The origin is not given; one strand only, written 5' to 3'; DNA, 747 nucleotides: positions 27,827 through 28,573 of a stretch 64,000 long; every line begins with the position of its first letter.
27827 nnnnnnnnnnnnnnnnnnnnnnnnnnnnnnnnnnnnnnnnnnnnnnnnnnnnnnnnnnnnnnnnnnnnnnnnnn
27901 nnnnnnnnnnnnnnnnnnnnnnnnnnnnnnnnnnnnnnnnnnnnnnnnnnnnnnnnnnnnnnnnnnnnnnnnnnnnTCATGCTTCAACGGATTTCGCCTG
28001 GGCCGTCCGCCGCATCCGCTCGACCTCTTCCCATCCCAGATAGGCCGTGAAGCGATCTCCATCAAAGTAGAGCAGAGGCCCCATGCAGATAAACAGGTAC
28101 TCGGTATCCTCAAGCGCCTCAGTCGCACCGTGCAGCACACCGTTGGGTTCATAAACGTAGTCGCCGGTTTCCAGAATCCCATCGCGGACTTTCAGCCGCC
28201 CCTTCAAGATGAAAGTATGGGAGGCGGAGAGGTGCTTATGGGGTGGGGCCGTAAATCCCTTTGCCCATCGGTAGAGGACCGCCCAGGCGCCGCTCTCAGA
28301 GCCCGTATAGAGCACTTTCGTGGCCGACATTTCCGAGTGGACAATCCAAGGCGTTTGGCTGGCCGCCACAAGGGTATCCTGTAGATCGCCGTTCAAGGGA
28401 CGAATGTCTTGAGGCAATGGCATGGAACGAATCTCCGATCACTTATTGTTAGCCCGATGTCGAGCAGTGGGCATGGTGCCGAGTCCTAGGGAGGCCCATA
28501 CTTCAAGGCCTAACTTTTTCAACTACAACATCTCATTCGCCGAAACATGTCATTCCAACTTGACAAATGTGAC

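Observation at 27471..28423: Dke1-like beta-diketone-cleaving cupin translationally coupled to glyoxalase I: candidate cleave-and-detoxify module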

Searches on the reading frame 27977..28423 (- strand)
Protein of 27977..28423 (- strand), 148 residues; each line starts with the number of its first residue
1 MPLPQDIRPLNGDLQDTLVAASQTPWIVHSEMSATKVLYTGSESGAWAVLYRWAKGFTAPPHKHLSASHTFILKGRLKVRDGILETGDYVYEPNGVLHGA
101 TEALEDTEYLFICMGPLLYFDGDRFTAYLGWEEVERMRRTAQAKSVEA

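Call 3: search_protein_families(library=pfam, proteins=[window:27977-28423:-], max_evalue=0.01)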
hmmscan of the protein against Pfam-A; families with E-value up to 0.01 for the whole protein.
window:27977-28423:- (148 aa): 3 families
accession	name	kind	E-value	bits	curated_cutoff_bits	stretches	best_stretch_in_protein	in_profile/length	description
PF12973.13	Cupin_7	-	2.3e-26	92.1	27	1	15-117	2-104/105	ChrR Cupin-like domain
PF07883.17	Cupin_2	-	4.1e-06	26.9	27.2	1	51-106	3-61/70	Cupin domain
PF14499.12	DUF4437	-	0.00015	21.5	24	1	36-109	25-105/250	Domain of unknown function (DUF4437)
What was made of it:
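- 27977..28423 (-): Cupin_7 monocupin of 148 aa. It belongs to a Dke1-sister subfamily and is the putative non-heme Fe(II) dicarbonyl-cleaving dioxygenase. Pfam PF12973 scores 92 bits (call 3).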

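Call 4: search_solved_structures(query=window:27977-28423:-, max_evalue=10, show_alignments=3)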
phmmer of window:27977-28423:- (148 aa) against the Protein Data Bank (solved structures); distinct sequences matched with E-value up to 10: 11.
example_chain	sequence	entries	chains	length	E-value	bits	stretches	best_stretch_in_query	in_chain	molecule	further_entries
3bal_A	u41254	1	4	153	3.9e-10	43.1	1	36-135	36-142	Acetylacetone-cleaving enzyme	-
2o1q_A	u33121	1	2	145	2.5e-08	37.2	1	35-135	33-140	putative acetyl/propionyl-CoA carboxylase, alpha subunit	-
3cjx_A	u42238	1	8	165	0.0099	19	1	44-131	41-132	Protein of unknown function with a cupin-like fold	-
5bpx_A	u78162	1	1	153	0.012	18.8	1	26-121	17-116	2,4'-dihydroxyacetophenone dioxygenase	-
4p9g_A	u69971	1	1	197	0.015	18.4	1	25-121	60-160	2,4'-dihydroxyacetophenone dioxygenase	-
5zbe_A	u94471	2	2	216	0.046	16.9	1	42-99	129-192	Cupin domain protein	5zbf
7zyb_A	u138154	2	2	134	0.11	15.7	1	44-101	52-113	Cupin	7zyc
5wsd_A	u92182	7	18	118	0.18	15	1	56-116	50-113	Uncharacterized protein tm1459 | Cupin_2 domain-containing protein | Cupin type-2 domain-containing protein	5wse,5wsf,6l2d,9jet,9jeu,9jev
1vj2_A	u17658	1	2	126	0.2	14.8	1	56-116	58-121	novel manganese-containing cupin TM1459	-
6rt8_A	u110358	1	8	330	0.34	14.1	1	68-119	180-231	Catharanthine synthase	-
4np4_A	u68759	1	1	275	2.7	11.1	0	105-136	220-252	Toxin B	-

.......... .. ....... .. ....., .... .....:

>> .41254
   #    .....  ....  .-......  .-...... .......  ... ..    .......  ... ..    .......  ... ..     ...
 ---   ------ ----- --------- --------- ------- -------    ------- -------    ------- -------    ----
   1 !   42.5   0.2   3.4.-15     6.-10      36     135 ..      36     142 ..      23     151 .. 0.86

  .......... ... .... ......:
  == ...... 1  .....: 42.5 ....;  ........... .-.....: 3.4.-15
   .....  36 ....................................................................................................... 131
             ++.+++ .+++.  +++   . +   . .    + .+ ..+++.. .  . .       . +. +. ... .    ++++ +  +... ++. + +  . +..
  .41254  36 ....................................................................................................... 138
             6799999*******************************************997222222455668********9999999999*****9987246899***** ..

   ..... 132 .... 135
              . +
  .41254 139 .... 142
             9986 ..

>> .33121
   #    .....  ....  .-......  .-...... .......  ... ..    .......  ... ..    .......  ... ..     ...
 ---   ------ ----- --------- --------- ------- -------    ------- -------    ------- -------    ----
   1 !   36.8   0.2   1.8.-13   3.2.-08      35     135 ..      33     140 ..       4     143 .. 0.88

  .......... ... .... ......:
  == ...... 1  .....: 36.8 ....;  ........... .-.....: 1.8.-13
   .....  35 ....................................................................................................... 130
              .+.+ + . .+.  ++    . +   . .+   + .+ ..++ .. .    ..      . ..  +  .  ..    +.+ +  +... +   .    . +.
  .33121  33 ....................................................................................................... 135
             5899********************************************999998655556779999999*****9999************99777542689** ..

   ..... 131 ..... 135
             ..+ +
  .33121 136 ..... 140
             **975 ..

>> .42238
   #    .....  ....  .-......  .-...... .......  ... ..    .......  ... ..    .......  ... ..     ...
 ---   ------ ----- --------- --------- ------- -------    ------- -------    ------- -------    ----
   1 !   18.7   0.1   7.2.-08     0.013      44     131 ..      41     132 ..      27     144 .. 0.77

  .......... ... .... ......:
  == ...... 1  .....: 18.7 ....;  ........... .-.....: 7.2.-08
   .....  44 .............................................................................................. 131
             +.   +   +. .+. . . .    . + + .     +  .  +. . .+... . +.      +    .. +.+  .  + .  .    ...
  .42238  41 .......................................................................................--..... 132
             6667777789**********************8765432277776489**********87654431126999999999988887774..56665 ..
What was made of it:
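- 27977..28423 (-): The best PDB sequence hit is 3BAL Dke1, E 3.9e-10 (call 4).
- Closest known: 2,4'-dihydroxyacetophenone dioxygenase. Different: Sequence similarity is only marginal, at E 0.012 (call 4).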

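Call 5: find_homologous_proteins(query=window:27977-28423:-, max_evalue=0.001)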
Query window:27977-28423:- (148 aa): 1028 proteins with E <= 0.001 among 1035 candidates; the best 120 are listed.
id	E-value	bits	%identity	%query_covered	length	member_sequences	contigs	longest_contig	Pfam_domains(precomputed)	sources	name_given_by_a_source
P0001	6.2e-92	323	95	99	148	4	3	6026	PF07883.18,PF12973.14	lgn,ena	-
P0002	2.9e-81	289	87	97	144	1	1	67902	PF14499.13,PF07883.18,PF12973.14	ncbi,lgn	-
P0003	1.2e-79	283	85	97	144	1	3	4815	PF14499.13,PF07883.18,PF12973.14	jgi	jgi:quercetin dioxygenase-like cupin family protein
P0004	1.9e-79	283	86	97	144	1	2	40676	PF12973.14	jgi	jgi:anti-sigma factor ChrR (cupin superfamily)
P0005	7.6e-74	265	79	95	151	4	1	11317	PF07883.18,PF12973.14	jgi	jgi:quercetin dioxygenase-like cupin family protein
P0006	1.5e-73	264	76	100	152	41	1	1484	PF12973.14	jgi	jgi:anti-sigma factor ChrR (cupin superfamily)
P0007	2.5e-72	260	78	93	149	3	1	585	PF14499.13,PF07883.18,PF12973.14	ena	-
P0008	7.4e-72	258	76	95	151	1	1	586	PF14499.13,PF12973.14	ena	-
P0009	6.9e-71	255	76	94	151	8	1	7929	PF14499.13,PF12973.14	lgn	-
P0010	3.1e-70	253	78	91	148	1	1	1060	PF14499.13,PF12973.14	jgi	jgi:anti-sigma factor ChrR (cupin superfamily)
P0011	6.3e-70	252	77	98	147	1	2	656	PF12973.14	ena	-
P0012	8.5e-69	248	76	95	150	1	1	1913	PF12973.14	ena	-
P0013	2.9e-68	246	75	91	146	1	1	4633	PF14499.13,PF07883.18,PF12973.14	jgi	jgi:quercetin dioxygenase-like cupin family protein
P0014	2.9e-68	246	73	99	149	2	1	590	PF12973.14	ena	-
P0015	4.5e-68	246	74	97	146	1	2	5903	PF14499.13,PF07883.18,PF12973.14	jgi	jgi:quercetin dioxygenase-like cupin family protein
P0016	4.6e-68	246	74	97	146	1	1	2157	PF14499.13,PF07883.18,PF12973.14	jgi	jgi:quercetin dioxygenase-like cupin family protein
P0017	6.5e-68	245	73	93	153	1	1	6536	PF07883.18,PF12973.14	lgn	-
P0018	1.2e-67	244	73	97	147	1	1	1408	PF12973.14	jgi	jgi:anti-sigma factor ChrR (cupin superfamily)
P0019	2.1e-67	244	75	94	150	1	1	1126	PF12973.14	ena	-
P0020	2.1e-67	244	72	93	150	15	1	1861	PF12973.14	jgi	-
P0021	7.8e-67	242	75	93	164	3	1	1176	PF14499.13,PF07883.18,PF12973.14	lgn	-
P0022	8.3e-67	242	72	100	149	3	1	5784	PF12973.14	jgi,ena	jgi:hypothetical protein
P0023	9.8e-67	241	72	92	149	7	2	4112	PF07883.18,PF12973.14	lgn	-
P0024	1.0e-66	241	69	97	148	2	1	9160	PF07883.18,PF12973.14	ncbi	-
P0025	1.2e-66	241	74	93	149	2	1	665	PF12973.14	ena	-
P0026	1.6e-66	241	72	97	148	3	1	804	PF12973.14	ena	-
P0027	4.0e-66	240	71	97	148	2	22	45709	PF12973.14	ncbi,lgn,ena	-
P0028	4.4e-66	239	75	93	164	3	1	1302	PF14499.13,PF07883.18,PF12973.14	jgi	jgi:quercetin dioxygenase-like cupin family protein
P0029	4.4e-66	239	71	92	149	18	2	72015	PF07883.18,PF12973.14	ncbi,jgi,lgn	-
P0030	7.4e-66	239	73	93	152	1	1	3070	PF07883.18,PF12973.14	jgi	jgi:quercetin dioxygenase-like cupin family protein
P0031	8.3e-66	238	73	94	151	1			PF12973.14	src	-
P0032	8.7e-66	238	73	94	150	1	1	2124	PF12973.14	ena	-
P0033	2.3e-65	237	72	91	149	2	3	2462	PF07883.18,PF12973.14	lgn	-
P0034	2.3e-65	237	72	93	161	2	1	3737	PF07883.18,PF12973.14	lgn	-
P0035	3.3e-65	237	72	93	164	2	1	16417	PF12973.14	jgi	jgi:quercetin dioxygenase-like cupin family protein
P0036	3.3e-65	237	72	93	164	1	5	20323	PF12973.14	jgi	jgi:quercetin dioxygenase-like cupin family protein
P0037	4.7e-65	236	70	100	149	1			PF12973.14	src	-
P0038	5.3e-65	236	73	93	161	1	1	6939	PF14499.13,PF07883.18,PF12973.14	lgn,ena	-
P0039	6.5e-65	236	73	93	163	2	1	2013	PF14499.13,PF07883.18,PF12973.14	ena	-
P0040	8.6e-65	235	71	97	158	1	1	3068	PF07883.18,PF12973.14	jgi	jgi:quercetin dioxygenase-like cupin family protein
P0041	1.4e-64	234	71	93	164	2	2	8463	PF12973.14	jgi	jgi:quercetin dioxygenase-like cupin family protein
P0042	1.4e-64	234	72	99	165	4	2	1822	PF12973.14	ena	-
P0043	1.7e-64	234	70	92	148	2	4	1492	PF12973.14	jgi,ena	-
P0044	2.2e-64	234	71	93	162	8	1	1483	PF14499.13,PF07883.18,PF12973.14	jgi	-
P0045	2.2e-64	234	69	100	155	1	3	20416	PF07883.18,PF12973.14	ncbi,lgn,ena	-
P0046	2.4e-64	234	72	94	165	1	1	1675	PF14499.13,PF12973.14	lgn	-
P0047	2.4e-64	234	69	96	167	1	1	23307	PF12973.14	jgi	-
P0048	3.7e-64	233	73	93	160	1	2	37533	PF07883.18,PF12973.14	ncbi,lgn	ncbi:MAG: cupin domain-containing protein [Caulobacteraceae bacterium]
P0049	4.2e-64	233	72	93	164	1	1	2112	PF14499.13,PF07883.18,PF12973.14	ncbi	ncbi:MAG: cupin domain-containing protein [Caulobacteraceae bacterium]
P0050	4.4e-64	233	70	97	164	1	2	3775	PF12973.14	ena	-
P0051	7.3e-64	232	72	93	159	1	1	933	PF07883.18,PF12973.14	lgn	-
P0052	7.9e-64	232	69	100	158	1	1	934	PF07883.18,PF12973.14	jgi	jgi:quercetin dioxygenase-like cupin family protein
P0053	8.8e-64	232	67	99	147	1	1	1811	PF12973.14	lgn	-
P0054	1.1e-63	232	73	93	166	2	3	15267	PF12973.14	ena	-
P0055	1.1e-63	232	72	95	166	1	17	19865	PF12973.14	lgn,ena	-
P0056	1.2e-63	232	68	97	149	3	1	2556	PF12973.14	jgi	jgi:quercetin dioxygenase-like cupin family protein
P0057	1.3e-63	231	68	97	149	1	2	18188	PF12973.14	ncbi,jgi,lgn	jgi:quercetin dioxygenase-like cupin family protein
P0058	1.3e-63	231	71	93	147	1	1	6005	PF12973.14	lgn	-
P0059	1.3e-63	231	68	100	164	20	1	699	PF12973.14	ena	-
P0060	1.8e-63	231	73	93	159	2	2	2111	PF07883.18,PF12973.14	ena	-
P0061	2.0e-63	231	67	98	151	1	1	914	PF12973.14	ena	-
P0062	2.4e-63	230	68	100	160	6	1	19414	PF12973.14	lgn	-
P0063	3.0e-63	230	67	98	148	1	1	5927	PF12973.14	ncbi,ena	-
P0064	3.0e-63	230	71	93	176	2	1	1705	PF14499.13,PF12973.14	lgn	-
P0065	3.2e-63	230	67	100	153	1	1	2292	PF14499.13,PF12973.14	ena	-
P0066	3.5e-63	230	70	98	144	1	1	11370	PF12973.14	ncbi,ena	-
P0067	4.2e-63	230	70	95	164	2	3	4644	PF07883.18,PF12973.14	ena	-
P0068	4.7e-63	230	69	97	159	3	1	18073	PF12973.14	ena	-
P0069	6.2e-63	229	71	93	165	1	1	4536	PF07883.18,PF12973.14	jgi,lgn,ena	-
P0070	7.3e-63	229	69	97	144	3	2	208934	PF12973.14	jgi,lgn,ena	jgi:anti-sigma factor ChrR (cupin superfamily)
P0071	8.6e-63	229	70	95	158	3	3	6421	PF12973.14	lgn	-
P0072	9.6e-63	229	70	95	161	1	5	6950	PF07883.18,PF12973.14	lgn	-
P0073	9.7e-63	229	68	100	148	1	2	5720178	PF12973.14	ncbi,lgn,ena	-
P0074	9.8e-63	228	68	100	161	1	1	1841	PF12973.14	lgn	-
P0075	1.3e-62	228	68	100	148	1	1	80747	PF12973.14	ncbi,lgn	-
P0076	1.4e-62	228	68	97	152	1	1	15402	PF14499.13,PF12973.14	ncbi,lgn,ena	-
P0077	1.4e-62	228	70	94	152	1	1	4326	PF14499.13,PF12973.14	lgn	-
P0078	1.7e-62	228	66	99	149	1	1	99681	PF12973.14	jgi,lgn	jgi:hypothetical protein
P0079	1.7e-62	228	68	94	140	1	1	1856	PF14499.13,PF12973.14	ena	-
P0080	1.9e-62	228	70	93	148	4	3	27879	PF12973.14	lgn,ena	-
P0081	1.9e-62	228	67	98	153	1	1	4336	PF14499.13,PF12973.14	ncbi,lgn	ncbi:MAG: cupin domain-containing protein [Gammaproteobacteria bacterium]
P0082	1.9e-62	228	69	95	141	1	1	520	PF14499.13,PF12973.14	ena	-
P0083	2.0e-62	228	70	94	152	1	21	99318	PF14499.13,PF12973.14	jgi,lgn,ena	-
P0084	2.0e-62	227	70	93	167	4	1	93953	PF14499.13,PF12973.14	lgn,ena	-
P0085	2.1e-62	227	71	93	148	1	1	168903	PF12973.14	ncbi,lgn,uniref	ncbi:cupin domain-containing protein [Phenylobacterium sp.]|uniref:cupin domain-containing protein n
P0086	2.5e-62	227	70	93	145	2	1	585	PF12973.14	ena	-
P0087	2.8e-62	227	70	94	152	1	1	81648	PF14499.13,PF12973.14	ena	-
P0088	3.8e-62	227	69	99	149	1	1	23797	PF12973.14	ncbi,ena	-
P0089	4.5e-62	226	66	100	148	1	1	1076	PF14499.13,PF12973.14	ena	-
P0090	5.0e-62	226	68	100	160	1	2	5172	PF12973.14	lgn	-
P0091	5.4e-62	226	69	93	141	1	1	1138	PF12973.14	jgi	jgi:hypothetical protein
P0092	6.0e-62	226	68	97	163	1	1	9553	PF07883.18,PF12973.14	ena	-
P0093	6.1e-62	226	70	93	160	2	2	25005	PF12973.14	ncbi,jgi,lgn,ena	-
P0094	6.1e-62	226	65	97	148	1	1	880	PF14499.13,PF12973.14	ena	-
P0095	6.3e-62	226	69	97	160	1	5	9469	PF12973.14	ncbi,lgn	-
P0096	6.7e-62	226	67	97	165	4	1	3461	PF12973.14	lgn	-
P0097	6.7e-62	226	69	97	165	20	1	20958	PF07883.18,PF12973.14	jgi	jgi:quercetin dioxygenase-like cupin family protein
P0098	7.1e-62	226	69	95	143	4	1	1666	PF14499.13,PF12973.14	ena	-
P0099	7.4e-62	226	66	100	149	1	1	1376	PF14499.13,PF12973.14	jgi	jgi:anti-sigma factor ChrR (cupin superfamily)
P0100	9.8e-62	225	69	94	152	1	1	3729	PF14499.13,PF12973.14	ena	-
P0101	1.0e-61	225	66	100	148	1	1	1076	PF14499.13,PF12973.14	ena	-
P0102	1.1e-61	225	69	93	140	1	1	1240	PF14499.13,PF12973.14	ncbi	-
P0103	1.2e-61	225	70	95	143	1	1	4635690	PF14499.13,PF07883.18,PF12973.14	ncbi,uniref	ncbi:MAG: cupin domain-containing protein [Minwuia sp.]|uniref:cupin domain-containing protein n=1 T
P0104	1.2e-61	225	66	100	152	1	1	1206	PF14499.13,PF12973.14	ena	-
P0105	1.2e-61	225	67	100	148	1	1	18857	PF14499.13,PF12973.14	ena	-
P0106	1.3e-61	225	66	97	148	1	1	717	PF14499.13,PF12973.14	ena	-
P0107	1.3e-61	225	70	95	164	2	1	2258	PF07883.18,PF12973.14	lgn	-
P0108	1.4e-61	225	66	100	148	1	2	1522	PF14499.13,PF12973.14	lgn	-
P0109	1.4e-61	225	67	93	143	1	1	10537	PF12973.14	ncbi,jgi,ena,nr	ncbi:MAG: cupin domain-containing protein [Proteobacteria bacterium]|jgi:quercetin dioxygenase-like 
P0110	1.4e-61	225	70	93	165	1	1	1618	PF12973.14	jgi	jgi:quercetin dioxygenase-like cupin family protein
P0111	1.5e-61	225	66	100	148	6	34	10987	PF12973.14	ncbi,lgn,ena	-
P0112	1.6e-61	225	69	94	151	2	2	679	PF07883.18,PF12973.14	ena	-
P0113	1.7e-61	225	69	93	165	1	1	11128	PF07883.18,PF12973.14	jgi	jgi:quercetin dioxygenase-like cupin family protein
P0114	1.8e-61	224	70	93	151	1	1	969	PF12973.14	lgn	-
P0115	1.8e-61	224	68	95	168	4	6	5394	PF14499.13,PF12973.14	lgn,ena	-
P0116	1.8e-61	224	66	97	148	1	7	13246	PF14499.13,PF12973.14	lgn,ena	-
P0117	2.0e-61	224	69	93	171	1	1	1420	PF14499.13,PF07883.18,PF12973.14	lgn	-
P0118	2.0e-61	224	67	97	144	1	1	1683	PF12973.14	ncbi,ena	-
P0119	2.2e-61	224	67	97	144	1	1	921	PF12973.14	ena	-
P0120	2.2e-61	224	67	100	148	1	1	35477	PF14499.13,PF12973.14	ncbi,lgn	-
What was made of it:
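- Some sources label relatives as anti-sigma factor ChrR (call 5).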

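Call 6: search_protein_families(library=ncbifam, proteins=[window:27977-28423:-], max_evalue=0.001)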
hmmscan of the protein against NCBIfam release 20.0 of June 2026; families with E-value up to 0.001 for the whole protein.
window:27977-28423:- (148 aa): 0 families

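Call 8: find_related_loci(query=A1, collection=genome_contigs, flank=6000)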
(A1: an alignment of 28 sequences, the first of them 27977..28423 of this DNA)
Query A1 (148 aa) in genome_contigs; peptide patterns used: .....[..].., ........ (x = any residue, [..] = any of these).
398 stretches matched a pattern; 349 encode a relative of the query (tblastn E <= 1e-3); the best 80 are kept; 79 distinct loci.
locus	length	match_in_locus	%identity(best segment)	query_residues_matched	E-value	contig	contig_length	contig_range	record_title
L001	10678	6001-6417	97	1-139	2e-93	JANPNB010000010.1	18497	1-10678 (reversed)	MAG: Alphaproteobacteria bacterium isolate VAR_87_metabat_386 VAR_87_k141_2760328, whole genome shotgun sequence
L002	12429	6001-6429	87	1-143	3e-85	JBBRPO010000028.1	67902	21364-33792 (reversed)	MAG: Caulobacterales bacterium isolate La1_metabat2.447 LA1C_B2.447_k141_708264L_67902_cov_18.0400, whole genome shotgun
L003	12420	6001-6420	79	1-140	4e-77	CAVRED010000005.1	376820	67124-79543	MAG: uncultured Alphaproteobacteria bacterium isolate MFD05377.bin.2.41 genome assembly, contig: contig_27786, whole gen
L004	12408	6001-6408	79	5-140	2e-75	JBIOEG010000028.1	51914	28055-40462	MAG: Caulobacterales bacterium isolate GcC5-38 k141_1552229_length_51914_cov_34.1890, whole genome shotgun sequence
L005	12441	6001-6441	70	1-148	1e-72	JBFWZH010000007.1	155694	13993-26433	MAG: Sphingomonadales bacterium isolate CA_2019_TPBS_183 NODE_917_length_155694_cov_8.375947_TPBS, whole genome shotgun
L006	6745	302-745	70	1-147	3e-72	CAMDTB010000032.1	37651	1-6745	MAG: Rhizobium sp. Q54 isolate ZE-13nov19-169 genome assembly, contig: ZE-13nov19-C1064, whole genome shotgun sequence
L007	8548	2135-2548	74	1-139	2e-71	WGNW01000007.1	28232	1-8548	MAG: Alphaproteobacteria bacterium isolate RI_34 c_000000076707, whole genome shotgun sequence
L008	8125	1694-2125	71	5-148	2e-71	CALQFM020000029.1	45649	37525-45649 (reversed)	MAG: Candidatus Kuenenia stuttgartiensis isolate HRS-HS13-bin-176 genome assembly, contig: HRSG-H13-C1034, whole genome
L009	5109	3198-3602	74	5-139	1e-70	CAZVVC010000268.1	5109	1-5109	MAG TPA_asm: uncultured Bifidobacterium sp. isolate binchicken_co173_142 genome assembly, contig: NODE_53245_length_5109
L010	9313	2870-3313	70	1-147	4e-72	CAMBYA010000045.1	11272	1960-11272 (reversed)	MAG: Rhizobium sp. Q54 isolate GH-07nov19-253 genome assembly, contig: GH-07nov19-C9211, whole genome shotgun sequence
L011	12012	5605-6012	71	5-140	4e-69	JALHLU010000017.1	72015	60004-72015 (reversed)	MAG: Hyphomonadaceae bacterium isolate Bin_23_7 c_000000002116, whole genome shotgun sequence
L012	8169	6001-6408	71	5-140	2e-68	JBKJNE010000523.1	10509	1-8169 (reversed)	MAG: Alphaproteobacteria bacterium isolate ant_bin.356 k117_4421141, whole genome shotgun sequence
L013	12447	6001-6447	69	1-148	5e-68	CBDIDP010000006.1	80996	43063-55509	MAG: Caulobacteraceae bacterium isolate 5c943b46-19b4-42c2-9ba7-1cd18efe74e0 genome assembly, contig: contig_6, whole ge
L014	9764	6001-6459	69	1-148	4e-68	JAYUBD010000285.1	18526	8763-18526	MAG: Caulobacteraceae bacterium isolate GFS_6699 GFS_6699_284, whole genome shotgun sequence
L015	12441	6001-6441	68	1-148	6e-68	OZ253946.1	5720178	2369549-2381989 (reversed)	MAG: Pseudomonadales bacterium isolate 926f935b-df41-466c-a5c1-31c2d9e2efa3 genome assembly, chromosome: 1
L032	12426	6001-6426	68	1-143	2e-65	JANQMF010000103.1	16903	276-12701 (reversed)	MAG: Pseudomonadales bacterium isolate PL25a_bin.88 k99_2049625, whole genome shotgun sequence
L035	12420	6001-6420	67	1-140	6e-65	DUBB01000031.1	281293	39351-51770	MAG TPA_asm: Gammaproteobacteria bacterium isolate UWMA-0291 NODE_31_length_281293_cov_0.188293, whole genome shotgun se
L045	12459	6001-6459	65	1-148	1e-64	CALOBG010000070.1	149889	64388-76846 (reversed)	MAG: uncultured Gammaproteobacteria bacterium isolate LOGT_bin.0044 genome assembly, contig: contig_21399, whole genome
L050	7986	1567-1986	69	1-137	3e-64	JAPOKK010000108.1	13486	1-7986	MAG: Pseudomonadota bacterium isolate bin88 k141_663708_length_13486_cov_8.0000, whole genome shotgun sequence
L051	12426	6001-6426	67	1-139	9e-64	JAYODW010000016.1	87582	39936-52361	MAG: Gammaproteobacteria bacterium isolate 139553_S155_concoct_bins.tsv.116 NODE_287_length_87582_cov_12.102266, whole g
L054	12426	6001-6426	67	1-139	6e-64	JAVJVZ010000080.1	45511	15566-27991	MAG: Gammaproteobacteria bacterium isolate C2-GNP5-20 k141_49210, whole genome shotgun sequence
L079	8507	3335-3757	67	1-138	4e-62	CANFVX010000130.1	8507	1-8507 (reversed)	MAG: Gammaproteobacteria bacterium isolate Jr-16oct17-58 genome assembly, contig: Jr-16oct17-C15966, whole genome shotgu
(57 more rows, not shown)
